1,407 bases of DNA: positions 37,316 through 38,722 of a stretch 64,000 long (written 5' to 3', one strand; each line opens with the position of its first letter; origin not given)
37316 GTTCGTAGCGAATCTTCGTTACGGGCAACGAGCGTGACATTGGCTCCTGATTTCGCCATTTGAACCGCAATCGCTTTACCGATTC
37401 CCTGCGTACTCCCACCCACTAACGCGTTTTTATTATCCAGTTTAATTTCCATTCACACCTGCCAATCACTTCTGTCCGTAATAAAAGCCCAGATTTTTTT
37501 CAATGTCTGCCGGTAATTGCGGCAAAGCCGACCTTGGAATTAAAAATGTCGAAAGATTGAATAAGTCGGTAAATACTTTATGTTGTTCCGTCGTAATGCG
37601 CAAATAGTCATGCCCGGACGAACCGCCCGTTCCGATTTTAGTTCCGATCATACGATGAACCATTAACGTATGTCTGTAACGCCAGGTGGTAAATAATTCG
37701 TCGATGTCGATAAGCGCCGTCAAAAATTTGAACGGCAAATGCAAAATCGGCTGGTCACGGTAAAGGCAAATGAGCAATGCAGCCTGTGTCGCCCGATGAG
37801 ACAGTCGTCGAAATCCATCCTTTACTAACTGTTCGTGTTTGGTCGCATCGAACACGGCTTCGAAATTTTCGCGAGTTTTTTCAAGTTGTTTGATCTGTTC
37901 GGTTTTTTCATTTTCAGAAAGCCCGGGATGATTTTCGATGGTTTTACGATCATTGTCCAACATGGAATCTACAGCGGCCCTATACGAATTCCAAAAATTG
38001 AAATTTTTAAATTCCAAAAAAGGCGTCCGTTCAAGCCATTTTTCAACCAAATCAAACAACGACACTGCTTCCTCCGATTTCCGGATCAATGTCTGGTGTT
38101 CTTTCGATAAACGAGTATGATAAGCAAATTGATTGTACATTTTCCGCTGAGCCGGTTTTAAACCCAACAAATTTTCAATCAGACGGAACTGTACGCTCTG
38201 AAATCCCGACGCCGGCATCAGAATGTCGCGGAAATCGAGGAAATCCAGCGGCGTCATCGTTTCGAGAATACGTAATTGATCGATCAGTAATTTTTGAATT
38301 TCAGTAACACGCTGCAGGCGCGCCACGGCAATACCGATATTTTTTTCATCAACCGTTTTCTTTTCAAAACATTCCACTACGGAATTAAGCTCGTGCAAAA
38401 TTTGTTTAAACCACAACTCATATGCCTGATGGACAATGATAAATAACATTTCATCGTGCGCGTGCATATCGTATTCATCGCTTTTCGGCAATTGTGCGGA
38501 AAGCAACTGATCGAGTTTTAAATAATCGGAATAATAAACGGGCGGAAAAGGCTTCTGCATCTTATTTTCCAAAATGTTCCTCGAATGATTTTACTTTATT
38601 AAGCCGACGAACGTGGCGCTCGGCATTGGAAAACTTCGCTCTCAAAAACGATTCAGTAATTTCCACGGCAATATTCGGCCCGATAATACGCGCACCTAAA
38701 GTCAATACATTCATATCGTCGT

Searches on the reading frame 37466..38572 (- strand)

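Call 77: search_protein_families(library=pfam, proteins=[window:37466-38572:-], max_evalue=0.00001)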
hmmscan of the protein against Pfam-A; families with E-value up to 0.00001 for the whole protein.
window:37466-38572:- (368 aa): 1 family
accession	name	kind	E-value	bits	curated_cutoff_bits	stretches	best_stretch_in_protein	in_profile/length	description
PF03301.18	Trp_dioxygenase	-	2.8e-114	382.5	34.9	1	13-344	16-346/346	Tryptophan 2,3-dioxygenase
